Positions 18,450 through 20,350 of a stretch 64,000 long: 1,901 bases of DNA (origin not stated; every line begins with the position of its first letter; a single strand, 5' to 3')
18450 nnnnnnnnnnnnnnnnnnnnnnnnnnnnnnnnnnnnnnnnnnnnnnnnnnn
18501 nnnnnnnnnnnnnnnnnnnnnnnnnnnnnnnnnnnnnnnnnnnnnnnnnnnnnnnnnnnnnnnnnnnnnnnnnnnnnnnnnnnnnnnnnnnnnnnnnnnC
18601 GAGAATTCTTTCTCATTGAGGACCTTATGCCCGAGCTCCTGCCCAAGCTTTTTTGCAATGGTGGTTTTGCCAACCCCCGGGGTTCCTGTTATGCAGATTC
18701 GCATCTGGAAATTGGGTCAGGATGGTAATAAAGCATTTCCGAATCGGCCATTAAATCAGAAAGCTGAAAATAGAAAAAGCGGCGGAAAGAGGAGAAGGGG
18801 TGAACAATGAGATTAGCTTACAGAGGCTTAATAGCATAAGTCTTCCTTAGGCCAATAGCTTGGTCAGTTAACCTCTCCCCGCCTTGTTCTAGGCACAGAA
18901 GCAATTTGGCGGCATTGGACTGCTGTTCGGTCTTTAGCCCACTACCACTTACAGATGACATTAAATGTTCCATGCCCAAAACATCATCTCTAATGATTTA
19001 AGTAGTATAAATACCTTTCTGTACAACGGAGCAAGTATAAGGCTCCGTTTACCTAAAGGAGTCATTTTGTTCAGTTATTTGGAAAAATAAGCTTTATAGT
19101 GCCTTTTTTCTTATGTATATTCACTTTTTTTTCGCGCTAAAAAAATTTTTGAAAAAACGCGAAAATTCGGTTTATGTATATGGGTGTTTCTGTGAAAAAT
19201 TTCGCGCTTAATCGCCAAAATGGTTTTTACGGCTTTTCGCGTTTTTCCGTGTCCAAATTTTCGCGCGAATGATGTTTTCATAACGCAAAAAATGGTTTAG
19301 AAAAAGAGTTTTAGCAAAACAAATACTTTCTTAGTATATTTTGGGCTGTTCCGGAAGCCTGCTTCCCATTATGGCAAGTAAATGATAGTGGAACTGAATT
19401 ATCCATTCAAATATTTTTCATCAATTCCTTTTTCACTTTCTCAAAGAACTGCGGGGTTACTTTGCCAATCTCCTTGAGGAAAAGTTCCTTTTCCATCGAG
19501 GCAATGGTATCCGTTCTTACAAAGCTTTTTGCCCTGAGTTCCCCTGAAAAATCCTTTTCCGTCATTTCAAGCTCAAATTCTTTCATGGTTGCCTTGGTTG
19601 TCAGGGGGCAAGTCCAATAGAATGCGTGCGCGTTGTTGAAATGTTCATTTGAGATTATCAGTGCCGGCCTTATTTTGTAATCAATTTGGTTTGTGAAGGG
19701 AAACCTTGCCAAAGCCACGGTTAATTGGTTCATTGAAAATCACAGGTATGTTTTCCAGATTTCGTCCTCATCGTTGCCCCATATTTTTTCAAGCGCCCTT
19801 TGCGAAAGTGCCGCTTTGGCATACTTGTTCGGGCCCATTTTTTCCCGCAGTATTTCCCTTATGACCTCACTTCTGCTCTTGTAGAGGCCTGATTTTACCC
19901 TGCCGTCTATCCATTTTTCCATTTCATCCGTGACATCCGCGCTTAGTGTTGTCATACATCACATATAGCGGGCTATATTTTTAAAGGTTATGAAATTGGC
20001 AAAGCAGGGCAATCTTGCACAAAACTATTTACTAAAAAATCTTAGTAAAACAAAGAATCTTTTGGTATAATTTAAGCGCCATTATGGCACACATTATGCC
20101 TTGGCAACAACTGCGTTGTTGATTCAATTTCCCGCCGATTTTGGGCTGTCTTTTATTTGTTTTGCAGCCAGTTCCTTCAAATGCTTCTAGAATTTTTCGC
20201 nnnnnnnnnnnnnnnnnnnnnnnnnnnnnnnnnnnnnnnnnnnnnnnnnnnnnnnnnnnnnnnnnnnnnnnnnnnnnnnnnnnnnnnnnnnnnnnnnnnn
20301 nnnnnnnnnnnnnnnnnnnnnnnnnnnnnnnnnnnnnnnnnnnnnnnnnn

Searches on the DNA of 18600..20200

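Call 44: search_rna_families(source=window, start=18600, end=20200, threshold=evalue, max_evalue=1)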
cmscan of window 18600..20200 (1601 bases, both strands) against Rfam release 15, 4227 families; matches with E-value up to 1: 0.
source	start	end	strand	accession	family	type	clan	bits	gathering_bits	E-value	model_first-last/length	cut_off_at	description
